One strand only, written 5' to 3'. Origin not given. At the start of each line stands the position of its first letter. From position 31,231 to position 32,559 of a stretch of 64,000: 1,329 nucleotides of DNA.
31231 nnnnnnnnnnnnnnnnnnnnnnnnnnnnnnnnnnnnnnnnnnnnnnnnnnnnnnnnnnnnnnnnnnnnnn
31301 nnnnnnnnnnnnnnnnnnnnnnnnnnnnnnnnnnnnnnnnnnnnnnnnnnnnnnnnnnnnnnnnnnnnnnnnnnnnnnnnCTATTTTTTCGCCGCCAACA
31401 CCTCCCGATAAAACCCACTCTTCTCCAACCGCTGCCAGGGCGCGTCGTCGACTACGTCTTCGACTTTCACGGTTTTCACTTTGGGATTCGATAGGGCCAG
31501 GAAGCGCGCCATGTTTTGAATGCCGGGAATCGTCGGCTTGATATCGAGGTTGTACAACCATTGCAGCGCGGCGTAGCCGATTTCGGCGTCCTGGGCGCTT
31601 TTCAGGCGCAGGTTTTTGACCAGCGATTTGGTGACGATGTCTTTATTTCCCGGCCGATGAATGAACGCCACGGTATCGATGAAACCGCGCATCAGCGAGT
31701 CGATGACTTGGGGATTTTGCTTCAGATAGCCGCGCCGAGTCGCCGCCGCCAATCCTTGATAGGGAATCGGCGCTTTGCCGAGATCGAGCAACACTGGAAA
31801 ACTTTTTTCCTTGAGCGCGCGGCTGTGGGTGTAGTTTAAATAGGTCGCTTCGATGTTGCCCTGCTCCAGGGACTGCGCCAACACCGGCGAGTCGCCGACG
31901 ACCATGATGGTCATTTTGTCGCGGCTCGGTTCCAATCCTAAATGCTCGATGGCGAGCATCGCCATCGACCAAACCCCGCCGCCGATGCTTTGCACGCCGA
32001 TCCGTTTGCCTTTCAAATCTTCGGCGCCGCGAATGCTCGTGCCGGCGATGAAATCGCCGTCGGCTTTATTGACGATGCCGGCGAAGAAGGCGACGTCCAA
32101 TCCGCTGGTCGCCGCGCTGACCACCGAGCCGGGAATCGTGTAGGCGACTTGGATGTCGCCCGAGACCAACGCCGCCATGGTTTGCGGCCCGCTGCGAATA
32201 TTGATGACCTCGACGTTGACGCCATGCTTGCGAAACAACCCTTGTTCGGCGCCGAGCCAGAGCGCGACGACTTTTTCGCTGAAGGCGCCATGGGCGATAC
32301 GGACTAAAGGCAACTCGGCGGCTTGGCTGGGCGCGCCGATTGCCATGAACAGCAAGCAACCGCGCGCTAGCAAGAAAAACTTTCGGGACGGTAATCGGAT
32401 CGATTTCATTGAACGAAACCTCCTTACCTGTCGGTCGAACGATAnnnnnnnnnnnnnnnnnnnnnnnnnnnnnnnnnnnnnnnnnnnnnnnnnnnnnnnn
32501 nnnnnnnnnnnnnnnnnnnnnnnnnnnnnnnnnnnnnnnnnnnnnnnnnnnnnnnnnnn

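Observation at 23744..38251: Island of ten orphan periplasmic substrate-binding protein genes with no permease or ATPase partner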

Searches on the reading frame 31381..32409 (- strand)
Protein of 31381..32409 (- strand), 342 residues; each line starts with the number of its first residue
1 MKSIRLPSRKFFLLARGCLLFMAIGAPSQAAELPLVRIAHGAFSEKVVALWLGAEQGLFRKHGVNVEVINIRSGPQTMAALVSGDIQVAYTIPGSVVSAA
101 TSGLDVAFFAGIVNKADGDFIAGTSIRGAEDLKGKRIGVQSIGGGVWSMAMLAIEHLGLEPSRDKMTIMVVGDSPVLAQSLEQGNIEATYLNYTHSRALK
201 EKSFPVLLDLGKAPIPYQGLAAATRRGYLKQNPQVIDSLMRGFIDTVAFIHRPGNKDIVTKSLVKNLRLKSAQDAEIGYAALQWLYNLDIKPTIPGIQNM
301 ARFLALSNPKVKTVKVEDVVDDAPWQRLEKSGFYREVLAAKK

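Call 4: search_protein_families(library=pfam, proteins=[window:31381-32409:-], max_evalue=0.01)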
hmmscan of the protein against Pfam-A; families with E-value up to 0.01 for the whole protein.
window:31381-32409:- (342 aa): 5 families
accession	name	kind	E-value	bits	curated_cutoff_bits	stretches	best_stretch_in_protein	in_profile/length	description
PF09084.16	NMT1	-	4.5e-15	56.6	20.5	1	49-243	6-202/216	NMT1/THI5 like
PF13379.11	NMT1_2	-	4.3e-11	43.5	24.7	1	50-262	21-250/252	NMT1-like family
PF12974.12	Phosphonate-bd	-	6.1e-06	26.2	27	1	45-199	10-170/242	ABC transporter, phosphonate, periplasmic substrate-binding protein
PF04069.17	OpuAC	-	0.0027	17.8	21.2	0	58-239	23-223/257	Substrate binding domain of ABC-type glycine betaine transport system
PF24938.1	DUF7755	-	0.0089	16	27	0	42-77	76-111/150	Domain of unknown function (DUF7755)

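Call 36: search_protein_families(library=ncbifam, proteins=[window:31381-32409:-], max_evalue=0.001)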
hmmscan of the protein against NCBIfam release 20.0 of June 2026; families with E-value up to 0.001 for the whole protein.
window:31381-32409:- (342 aa): 5 families
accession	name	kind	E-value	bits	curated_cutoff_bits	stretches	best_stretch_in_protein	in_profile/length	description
TIGR01728.1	SsuA_fam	subfamily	1.2e-18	67.4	163.5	1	46-320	10-284/290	aliphatic sulfonate ABC transporter substrate-binding protein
NF008553.0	PRK11480.1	equivalog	2.2e-10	40.2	490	1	53-257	40-243/320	taurine ABC transporter substrate-binding protein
TIGR01729.1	taurine_ABC_bnd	equivalog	9.2e-10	38.4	304.25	1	61-274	24-238/300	taurine ABC transporter substrate-binding protein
NF040735.1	SBP_SaoX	equivalog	3e-06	26.6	300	1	47-188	15-152/330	ABC transporter substrate-binding subunit SaoX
NF008588.0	PRK11553.1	subfamily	0.00012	21.1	299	1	45-251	35-241/319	aliphatic sulfonate ABC transporter substrate-binding protein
